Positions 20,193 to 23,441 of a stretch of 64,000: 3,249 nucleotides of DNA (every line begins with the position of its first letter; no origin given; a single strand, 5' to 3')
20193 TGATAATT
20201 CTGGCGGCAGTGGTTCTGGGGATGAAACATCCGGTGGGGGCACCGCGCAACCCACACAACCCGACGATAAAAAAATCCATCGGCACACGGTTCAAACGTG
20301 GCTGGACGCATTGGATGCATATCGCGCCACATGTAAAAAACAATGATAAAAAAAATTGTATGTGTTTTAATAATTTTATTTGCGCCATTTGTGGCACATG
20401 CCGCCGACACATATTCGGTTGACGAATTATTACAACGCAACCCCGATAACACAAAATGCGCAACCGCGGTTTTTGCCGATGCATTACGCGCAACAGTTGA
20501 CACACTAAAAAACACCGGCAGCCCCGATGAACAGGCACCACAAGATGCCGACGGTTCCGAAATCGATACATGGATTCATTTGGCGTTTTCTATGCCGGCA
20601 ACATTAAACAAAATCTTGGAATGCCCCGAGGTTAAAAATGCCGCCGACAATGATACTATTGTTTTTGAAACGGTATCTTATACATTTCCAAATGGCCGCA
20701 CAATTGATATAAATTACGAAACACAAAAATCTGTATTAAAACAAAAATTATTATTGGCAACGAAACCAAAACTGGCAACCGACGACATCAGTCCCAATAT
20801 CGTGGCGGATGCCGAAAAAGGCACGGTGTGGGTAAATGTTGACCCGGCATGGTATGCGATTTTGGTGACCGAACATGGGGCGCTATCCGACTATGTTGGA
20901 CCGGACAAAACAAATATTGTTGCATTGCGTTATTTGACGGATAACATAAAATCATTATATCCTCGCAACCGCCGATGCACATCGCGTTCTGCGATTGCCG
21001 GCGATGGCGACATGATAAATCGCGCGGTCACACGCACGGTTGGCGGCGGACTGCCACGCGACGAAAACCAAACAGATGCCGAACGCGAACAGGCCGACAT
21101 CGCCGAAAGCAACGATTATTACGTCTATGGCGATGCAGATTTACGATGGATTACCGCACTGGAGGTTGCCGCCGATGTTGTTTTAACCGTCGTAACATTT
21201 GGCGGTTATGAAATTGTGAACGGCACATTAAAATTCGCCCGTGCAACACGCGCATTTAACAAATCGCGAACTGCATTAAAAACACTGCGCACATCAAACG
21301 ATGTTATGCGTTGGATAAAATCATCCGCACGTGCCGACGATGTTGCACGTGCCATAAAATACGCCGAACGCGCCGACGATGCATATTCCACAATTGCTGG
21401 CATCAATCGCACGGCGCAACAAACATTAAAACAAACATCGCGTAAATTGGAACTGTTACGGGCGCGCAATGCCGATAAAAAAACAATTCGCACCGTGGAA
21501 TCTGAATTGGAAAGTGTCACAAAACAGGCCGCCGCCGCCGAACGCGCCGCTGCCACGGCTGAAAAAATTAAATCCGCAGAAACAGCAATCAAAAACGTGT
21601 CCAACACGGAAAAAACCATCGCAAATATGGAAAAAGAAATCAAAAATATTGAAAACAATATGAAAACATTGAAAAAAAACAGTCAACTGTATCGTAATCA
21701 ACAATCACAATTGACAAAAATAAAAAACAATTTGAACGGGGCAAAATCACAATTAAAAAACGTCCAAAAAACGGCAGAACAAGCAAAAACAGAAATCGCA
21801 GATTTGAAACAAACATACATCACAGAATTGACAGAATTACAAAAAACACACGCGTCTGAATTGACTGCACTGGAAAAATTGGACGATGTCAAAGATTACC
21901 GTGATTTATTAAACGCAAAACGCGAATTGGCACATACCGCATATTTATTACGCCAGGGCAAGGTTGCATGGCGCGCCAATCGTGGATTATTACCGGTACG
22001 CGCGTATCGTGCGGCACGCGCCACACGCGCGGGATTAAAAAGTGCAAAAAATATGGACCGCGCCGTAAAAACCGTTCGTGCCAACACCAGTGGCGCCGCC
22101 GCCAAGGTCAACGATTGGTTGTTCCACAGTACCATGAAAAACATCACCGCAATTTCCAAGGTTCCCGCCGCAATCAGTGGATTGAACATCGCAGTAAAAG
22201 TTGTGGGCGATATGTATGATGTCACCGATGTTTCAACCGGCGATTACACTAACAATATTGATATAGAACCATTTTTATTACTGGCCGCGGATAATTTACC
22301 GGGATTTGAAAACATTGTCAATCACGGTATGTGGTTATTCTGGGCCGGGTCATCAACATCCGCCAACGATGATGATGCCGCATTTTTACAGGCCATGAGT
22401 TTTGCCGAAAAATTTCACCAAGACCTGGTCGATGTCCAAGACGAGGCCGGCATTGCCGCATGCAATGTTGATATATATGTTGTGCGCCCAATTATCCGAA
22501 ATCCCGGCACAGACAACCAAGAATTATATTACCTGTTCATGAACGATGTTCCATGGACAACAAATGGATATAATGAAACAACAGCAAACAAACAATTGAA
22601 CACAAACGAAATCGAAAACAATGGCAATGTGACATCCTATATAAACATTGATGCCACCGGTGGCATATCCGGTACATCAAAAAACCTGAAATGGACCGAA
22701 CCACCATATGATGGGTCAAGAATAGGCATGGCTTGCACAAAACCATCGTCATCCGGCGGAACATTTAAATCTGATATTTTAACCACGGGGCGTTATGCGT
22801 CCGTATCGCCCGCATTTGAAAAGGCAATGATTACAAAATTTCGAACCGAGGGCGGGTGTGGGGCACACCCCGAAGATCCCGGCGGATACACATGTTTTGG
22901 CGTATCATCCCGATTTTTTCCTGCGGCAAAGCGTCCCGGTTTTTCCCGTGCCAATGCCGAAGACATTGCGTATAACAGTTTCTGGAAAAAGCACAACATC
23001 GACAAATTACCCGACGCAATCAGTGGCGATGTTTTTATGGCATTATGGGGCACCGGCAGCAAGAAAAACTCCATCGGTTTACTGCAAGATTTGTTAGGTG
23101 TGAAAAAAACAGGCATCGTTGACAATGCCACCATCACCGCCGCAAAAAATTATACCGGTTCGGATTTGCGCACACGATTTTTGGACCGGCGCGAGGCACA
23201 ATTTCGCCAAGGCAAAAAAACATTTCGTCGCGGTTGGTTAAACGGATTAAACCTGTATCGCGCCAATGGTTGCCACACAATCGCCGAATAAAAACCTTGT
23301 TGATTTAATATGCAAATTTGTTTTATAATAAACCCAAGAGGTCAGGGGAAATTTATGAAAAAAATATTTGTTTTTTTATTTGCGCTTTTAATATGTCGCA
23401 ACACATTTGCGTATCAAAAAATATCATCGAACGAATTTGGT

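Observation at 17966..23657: Co-directional cluster: A24 prepilin-type peptidase plus four uncharacterised secreted proteins, one ending in a GH108-like muramidase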

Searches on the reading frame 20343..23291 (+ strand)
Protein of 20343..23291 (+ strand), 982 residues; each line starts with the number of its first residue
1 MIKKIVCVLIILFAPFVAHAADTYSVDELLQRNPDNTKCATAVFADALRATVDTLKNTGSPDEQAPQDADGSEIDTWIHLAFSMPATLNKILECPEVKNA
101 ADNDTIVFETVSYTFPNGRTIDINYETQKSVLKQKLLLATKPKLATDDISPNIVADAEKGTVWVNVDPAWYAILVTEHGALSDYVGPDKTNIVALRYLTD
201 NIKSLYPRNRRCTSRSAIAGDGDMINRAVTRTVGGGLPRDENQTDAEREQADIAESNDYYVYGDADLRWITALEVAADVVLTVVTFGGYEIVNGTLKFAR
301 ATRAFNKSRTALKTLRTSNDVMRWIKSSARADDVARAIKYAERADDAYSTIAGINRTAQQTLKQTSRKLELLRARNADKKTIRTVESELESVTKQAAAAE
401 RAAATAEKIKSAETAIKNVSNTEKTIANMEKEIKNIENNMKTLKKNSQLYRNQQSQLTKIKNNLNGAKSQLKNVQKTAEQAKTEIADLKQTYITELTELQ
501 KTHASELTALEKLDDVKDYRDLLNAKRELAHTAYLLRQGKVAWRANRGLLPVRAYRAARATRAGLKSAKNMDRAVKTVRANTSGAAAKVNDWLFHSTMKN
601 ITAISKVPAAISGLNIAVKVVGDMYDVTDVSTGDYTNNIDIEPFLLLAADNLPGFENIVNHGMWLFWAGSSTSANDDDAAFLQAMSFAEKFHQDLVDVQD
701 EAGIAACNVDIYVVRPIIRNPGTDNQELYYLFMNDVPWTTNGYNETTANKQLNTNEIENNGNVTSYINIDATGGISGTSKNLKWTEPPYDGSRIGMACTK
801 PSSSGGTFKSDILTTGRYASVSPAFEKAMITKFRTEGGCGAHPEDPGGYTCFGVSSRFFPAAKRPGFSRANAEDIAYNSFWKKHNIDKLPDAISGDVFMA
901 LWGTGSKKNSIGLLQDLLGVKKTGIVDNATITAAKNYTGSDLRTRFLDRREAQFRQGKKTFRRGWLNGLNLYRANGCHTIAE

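Call 5: search_protein_families(library=pfam, proteins=[window:20343-23291:+], max_evalue=0.1)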
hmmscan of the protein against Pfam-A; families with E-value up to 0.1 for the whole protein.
window:20343-23291:+ (982 aa): 2 families
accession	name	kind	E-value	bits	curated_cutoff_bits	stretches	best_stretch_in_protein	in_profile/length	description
PF05838.17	Glyco_hydro_108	-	1.9e-12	48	21.2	1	834-905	6-85/85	Glycosyl hydrolase 108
PF01496.24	V_ATPase_I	-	0.0083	14.5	30.7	1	381-557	38-192/815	V-type ATPase 116kDa subunit family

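Call 6: search_protein_families(library=ncbifam, proteins=[window:20343-23291:+], max_evalue=0.1)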
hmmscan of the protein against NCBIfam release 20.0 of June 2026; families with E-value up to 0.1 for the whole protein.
window:20343-23291:+ (982 aa): 16 families
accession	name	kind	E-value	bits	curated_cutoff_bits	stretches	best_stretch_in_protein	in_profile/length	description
NF045487.1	ASRP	equivalog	6.4e-07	28.3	300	1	311-511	100-287/593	archaea-specific SMC-related protein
NF040573.1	holin_dep_muram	equivalog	4.2e-06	26.7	240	1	868-936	57-128/200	holin-associated N-acetylmuramidase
NF003034.1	PRK03918.1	equivalog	1.7e-05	23.1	700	1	349-517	266-435/878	DNA double-strand break repair ATPase Rad50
TIGR02168.1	SMC_prok_B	equivalog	0.00019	19.3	567.35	1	345-512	280-882/1181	chromosome segregation protein SMC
NF041751.2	sbcc_Staph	equivalog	0.00035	18.7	920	1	299-529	277-504/1007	exonuclease subunit SbcC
TIGR02169.1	SMC_prok_A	equivalog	0.0015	16.3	729.4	1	356-513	734-940/1165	chromosome segregation protein SMC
NF045780.1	TrlF_fam_ATP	equivalog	0.0099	14.6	350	1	357-511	415-595/944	TrlF family AAA-like ATPase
NF043079.1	MMSYN1_0167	equivalog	0.014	14.2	740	1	318-523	85-279/561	oligopeptide ABC transporter ATP-binding protein OppD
NF041035.1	Rad50_Halo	equivalog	0.014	13.8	1000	1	339-528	166-363/883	DNA double-strand break repair ATPase Rad50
NF047515.1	SpiroCoCo_C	equivalog_domain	0.016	14.4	125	1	343-515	53-218/313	SpiroCoCo family coiled-coil protein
NF041034.1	Rad50_Sulf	equivalog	0.017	13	1000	1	338-502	228-386/872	DNA double-strand break repair ATPase Rad50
NF058533.1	antiphage_ProA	equivalog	0.017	12.5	1500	1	335-542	969-1175/1903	anti-phage protein ProA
NF002572.0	PRK02224.1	equivalog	0.029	12.6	1087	1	339-527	166-362/888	DNA double-strand break repair ATPase Rad50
NF047516.1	LA_3659_fam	equivalog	0.066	12.8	36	0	367-511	34-177/221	LA_3659 family protein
NF047514.1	SpiroCoCo_N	equivalog_domain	0.066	12.8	75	0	367-511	34-177/221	SpiroCoCo family coiled-coil protein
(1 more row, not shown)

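Call 10: find_encoding_contigs(protein=window:20343-23291:+, flank=10000, max_places=6)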
Protein window:20343-23291:+ (982 aa): 3 contigs read that carry it; 2 places shown.
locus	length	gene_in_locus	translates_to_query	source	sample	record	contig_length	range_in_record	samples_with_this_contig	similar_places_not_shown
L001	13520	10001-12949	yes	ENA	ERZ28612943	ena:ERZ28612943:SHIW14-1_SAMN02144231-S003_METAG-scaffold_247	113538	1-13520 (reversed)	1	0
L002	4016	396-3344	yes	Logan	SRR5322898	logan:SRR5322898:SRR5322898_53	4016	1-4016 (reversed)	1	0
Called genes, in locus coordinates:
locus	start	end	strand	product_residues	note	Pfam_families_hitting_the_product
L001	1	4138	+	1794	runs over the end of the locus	-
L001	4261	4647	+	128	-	PF01648:ACPS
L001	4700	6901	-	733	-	-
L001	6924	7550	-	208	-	PF07750:GcrA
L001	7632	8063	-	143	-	-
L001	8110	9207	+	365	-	-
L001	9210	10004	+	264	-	-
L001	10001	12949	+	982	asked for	PF05838:Glyco_hydro_108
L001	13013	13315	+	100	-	-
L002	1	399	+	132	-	?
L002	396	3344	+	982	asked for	PF05838:Glyco_hydro_108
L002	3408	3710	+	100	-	-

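Call 11: find_homologous_proteins(query=window:20343-23291:+)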
Query window:20343-23291:+ (982 aa): 48 proteins with E <= 0.001 among 8000 candidates.
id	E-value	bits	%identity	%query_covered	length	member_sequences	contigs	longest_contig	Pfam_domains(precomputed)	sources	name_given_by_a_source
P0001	0.0e+0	2206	100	100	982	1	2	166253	PF05838.18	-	-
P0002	0.0e+0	2004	91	100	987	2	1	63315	PF05838.18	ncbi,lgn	ncbi:MAG: glycosyl hydrolase 108 family protein [Alphaproteobacteria bacterium]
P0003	0.0e+0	1991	89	100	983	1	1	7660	PF05838.18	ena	-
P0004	0.0e+0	1991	89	100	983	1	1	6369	PF05838.18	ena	-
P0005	0.0e+0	1988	89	100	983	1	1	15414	PF05838.18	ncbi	-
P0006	0.0e+0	1804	81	100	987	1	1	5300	PF05838.18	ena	-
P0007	0.0e+0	1741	79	100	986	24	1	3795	PF05838.18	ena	-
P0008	0.0e+0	1737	78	100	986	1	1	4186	PF05838.18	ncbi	-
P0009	0.0e+0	1718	77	100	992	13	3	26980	PF05838.18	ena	-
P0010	0.0e+0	1519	68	100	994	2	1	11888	PF05838.18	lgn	-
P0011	0.0e+0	1498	68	100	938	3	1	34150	PF05838.18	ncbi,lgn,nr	ncbi:MAG: hypothetical protein KBT14_03015 [Proteobacteria bacterium]|nr:hypothetical protein [Candi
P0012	0.0e+0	1486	67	100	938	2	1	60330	PF05838.18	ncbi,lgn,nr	ncbi:MAG: hypothetical protein MJ164_01445 [Alphaproteobacteria bacterium]|nr:hypothetical protein [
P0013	0.0e+0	1352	61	100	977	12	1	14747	PF05838.18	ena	-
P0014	0.0e+0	1263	59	100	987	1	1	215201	PF05838.18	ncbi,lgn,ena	-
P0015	0.0e+0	1244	57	100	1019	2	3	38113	PF05838.18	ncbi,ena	-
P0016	0.0e+0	1225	57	100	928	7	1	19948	PF05838.18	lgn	-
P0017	0.0e+0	1169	55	100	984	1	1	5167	PF05838.18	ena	-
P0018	0.0e+0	1168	54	99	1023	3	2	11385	PF05838.18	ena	-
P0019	0.0e+0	1150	54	100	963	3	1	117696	PF05838.18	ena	-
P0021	0.0e+0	1136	53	100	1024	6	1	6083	PF05838.18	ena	-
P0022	0.0e+0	1113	52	100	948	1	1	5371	PF05838.18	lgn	-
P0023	0.0e+0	1090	50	100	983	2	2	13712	PF05838.18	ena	-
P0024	0.0e+0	1088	52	100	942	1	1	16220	PF05838.18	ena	-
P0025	0.0e+0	1081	47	100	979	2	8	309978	PF05838.18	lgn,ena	-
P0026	8.2e-295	999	49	99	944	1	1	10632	PF05838.18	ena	-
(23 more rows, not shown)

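Call 13: find_related_loci(query=A1, collection=genome_contigs, flank=10000)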
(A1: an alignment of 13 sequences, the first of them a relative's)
Query A1 (982 aa) in genome_contigs; peptide patterns used: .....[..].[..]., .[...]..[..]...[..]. (x = any residue, [..] = any of these).
327 stretches matched a pattern; 253 encode a relative of the query (tblastn E <= 1e-3); the best 80 are kept; 80 distinct loci.
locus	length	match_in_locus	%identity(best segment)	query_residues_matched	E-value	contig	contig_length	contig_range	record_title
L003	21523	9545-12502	78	1-982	0e+0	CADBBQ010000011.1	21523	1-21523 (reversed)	MAG: uncultured proteobacterium isolate RUG13827 genome assembly, contig: RUG13827_asm_11, whole genome shotgun sequence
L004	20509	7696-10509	68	1-982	0e+0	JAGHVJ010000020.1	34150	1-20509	MAG: Candidatus Enterousia onthequi isolate E5_MB2_19 c_000000910751, whole genome shotgun sequence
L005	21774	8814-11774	59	1-982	0e+0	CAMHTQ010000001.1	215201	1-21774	MAG: uncultured Alphaproteobacteria bacterium isolate SRR11784296_bin.8_metaWRAP_v1.3_MAG genome assembly, contig: ERZ12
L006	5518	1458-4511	57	1-982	0e+0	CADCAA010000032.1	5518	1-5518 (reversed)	MAG: uncultured proteobacterium isolate RUG14456 genome assembly, contig: RUG14456_asm_32, whole genome shotgun sequence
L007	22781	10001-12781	58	1-982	0e+0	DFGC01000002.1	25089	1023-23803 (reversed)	MAG TPA_asm: Alphaproteobacteria bacterium UBA3760 UBA3760_contig_27481, whole genome shotgun sequence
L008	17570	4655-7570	51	1-982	0e+0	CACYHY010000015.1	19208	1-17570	MAG: uncultured proteobacterium isolate RUG11963 genome assembly, contig: RUG11963_asm_15, whole genome shotgun sequence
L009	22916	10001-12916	51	2-982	0e+0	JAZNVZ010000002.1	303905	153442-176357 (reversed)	MAG: Candidatus Enterousia sp. isolate T1900044786_TS20190252.MAGScoT_cleanbin_000030 SGB_2617_k141_776532, whole genome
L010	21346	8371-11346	77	1-982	0e+0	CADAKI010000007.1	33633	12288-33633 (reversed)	MAG: uncultured proteobacterium isolate RUG13375 genome assembly, contig: RUG13375_asm_7, whole genome shotgun sequence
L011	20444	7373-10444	53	1-981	0e+0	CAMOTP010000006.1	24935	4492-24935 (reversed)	MAG: uncultured Alphaproteobacteria bacterium isolate SRR873606_bin.101_metaWRAP_v1.3_MAG genome assembly, contig: NODE_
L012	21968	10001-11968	38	1-743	2e-142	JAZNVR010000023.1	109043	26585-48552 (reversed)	MAG: Candidatus Enterousia sp. isolate T1900044788_TS20190254.MAGScoT_cleanbin_000026 SGB_2627_k141_1866096, whole genom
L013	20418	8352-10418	38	2-740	6e-141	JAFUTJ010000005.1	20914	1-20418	MAG: Alphaproteobacteria bacterium isolate RGIG4808 Roe_deer_Reticulum-5__c418, whole genome shotgun sequence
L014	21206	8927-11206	36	1-743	1e-140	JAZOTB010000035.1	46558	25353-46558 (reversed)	MAG: Candidatus Enterousia sp. isolate T1900045541_YK20190235.MAGScoT_cleanbin_000047 SGB_7810_k141_613652, whole genome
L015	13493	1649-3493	37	18-740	9e-139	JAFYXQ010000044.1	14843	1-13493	MAG: Alphaproteobacteria bacterium isolate RGIG7515 Water_buffalos_Colon.Co__c2084294, whole genome shotgun sequence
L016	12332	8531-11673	39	4-980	2e-137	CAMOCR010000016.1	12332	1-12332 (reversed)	MAG: uncultured Alphaproteobacteria bacterium isolate SRR873604_bin.19_metaWRAP_v1.3_MAG genome assembly, contig: NODE_1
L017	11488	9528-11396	38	1-740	1e-135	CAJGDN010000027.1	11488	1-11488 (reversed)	MAG: uncultured Alphaproteobacteria bacterium isolate MAG63 genome assembly, contig: k141_235362_length_11488_cov_10.987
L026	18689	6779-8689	36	1-740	2e-122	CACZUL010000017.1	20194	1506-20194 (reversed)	MAG: uncultured proteobacterium isolate RUG12956 genome assembly, contig: RUG12956_asm_17, whole genome shotgun sequence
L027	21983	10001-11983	36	5-741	2e-122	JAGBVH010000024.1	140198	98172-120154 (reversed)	MAG: Alphaproteobacteria bacterium isolate RGIG9479 Yak_Cecum-4__c523325, whole genome shotgun sequence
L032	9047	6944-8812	34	1-740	1e-121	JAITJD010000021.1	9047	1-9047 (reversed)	MAG: Rickettsiales bacterium isolate Pcl387_bin15 k119_818734, whole genome shotgun sequence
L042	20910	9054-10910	35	37-738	1e-115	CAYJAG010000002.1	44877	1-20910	MAG TPA_asm: uncultured Muribaculaceae bacterium isolate ERP122455_co3_13 genome assembly, contig: NODE_12_length_44877_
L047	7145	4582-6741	37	1-739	2e-114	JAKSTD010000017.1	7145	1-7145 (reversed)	MAG: Alphaproteobacteria bacterium isolate Horse_feces298 MAG298_17, whole genome shotgun sequence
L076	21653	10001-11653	40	22-740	2e-79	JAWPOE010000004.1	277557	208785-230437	MAG: Alphaproteobacteria bacterium isolate KA0040-166 k141_717157, whole genome shotgun sequence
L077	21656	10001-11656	43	18-745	2e-79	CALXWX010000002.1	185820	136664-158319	MAG: uncultured Alphaproteobacteria bacterium isolate BRZ_EC__bin9 genome assembly, contig: BRZ_EC__NODE_90_length_18582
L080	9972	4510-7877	37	4-978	2e-76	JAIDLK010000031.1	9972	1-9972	MAG: Alphaproteobacteria bacterium isolate SC0338_S5_7 SC0338_S5_7_contig_31, whole genome shotgun sequence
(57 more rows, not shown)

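Call 16: search_solved_structures(query=A1, max_evalue=1, show_alignments=2)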
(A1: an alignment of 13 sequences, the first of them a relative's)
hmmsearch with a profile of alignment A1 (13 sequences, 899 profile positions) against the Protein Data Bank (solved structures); distinct sequences matched with E-value up to 1: 25.
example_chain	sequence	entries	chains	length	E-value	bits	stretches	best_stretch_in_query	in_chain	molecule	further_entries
7dnp_A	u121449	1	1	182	1.6e-09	39.6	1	742-887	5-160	Secretion activator protein, hypothetical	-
2is5_A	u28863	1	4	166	1.3e-08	36.5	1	751-885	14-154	Hypothetical protein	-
2ikb_A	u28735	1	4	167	1.3e-08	36.5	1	751-885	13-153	Hypothetical protein NMB1012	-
2nr7_A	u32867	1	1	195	0.00039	21.7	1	752-870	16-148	Secretion activator protein, putative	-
6jfv_B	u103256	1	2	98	0.074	14.2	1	359-444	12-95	Keratin, type II cytoskeletal 5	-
3tnu_B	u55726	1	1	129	0.084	14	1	357-444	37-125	Keratin, type II cytoskeletal 5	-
4zry_B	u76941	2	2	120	0.22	12.6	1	359-427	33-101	Keratin, type II cytoskeletal 1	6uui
9qxt_A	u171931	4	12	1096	0.22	12.6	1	285-460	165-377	JetC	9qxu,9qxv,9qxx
6v3z_A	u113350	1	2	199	0.23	12.6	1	753-838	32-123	Sen1395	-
8qae_A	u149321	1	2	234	0.24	12.5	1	332-461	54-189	sc-apCC-6-SLLA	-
6pfp_A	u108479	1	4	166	0.27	12.3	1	376-471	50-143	Myosin-7 fused to GP7 and EB1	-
1dd5_A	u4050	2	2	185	0.33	12.1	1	365-435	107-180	RIBOSOME RECYCLING FACTOR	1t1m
6ftj_1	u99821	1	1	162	0.36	11.9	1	365-447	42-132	Dolichyl-diphosphooligosaccharide--protein glycosyltransferase subunit 1,RPN1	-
9r1n_A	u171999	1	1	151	0.39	11.8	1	374-496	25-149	sc-apCC-4-DPH-2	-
5t58_B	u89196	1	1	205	0.48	11.5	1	312-435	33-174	KLLA0E05809p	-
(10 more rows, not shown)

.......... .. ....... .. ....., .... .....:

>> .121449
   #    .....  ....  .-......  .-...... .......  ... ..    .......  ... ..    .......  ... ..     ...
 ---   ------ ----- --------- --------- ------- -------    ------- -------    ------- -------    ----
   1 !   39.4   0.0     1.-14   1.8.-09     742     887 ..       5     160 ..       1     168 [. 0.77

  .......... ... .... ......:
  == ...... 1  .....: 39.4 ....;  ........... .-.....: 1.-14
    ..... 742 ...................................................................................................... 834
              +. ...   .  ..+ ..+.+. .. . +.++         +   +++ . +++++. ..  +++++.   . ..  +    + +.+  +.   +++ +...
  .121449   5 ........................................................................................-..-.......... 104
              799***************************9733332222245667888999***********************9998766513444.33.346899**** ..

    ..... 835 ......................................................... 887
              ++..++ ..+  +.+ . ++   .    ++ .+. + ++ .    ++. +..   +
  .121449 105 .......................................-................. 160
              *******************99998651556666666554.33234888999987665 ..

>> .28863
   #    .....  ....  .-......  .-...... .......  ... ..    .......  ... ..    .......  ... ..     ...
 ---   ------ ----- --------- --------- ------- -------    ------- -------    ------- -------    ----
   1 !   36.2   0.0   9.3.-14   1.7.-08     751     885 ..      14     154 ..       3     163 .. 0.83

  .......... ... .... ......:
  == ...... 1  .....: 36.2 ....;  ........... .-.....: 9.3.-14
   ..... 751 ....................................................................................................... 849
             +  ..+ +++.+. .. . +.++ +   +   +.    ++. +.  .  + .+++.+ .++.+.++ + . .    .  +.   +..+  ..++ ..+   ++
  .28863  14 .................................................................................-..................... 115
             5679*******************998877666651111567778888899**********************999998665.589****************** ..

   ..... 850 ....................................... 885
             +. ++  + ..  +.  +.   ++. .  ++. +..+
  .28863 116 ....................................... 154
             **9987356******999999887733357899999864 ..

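Call 17: search_protein_families(library=phrogs, proteins=[window:20343-23291:+], max_evalue=0.01)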
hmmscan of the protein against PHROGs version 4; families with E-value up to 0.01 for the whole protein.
window:20343-23291:+ (982 aa): 4 families
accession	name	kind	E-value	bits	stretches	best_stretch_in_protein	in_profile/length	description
phrog_315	-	lysis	1.4e-20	74.4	1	806-973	318-488/677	endolysin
phrog_1775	-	head and packaging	1.6e-06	27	1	376-671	477-673/1609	minor head protein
phrog_77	-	DNA, RNA and nucleotide metabolism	0.00024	20.7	1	374-513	652-792/967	SbcC-like subunit of palindrome specific endonuclease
phrog_167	-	tail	0.00025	19.9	1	326-512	114-311/1555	tail length tape measure protein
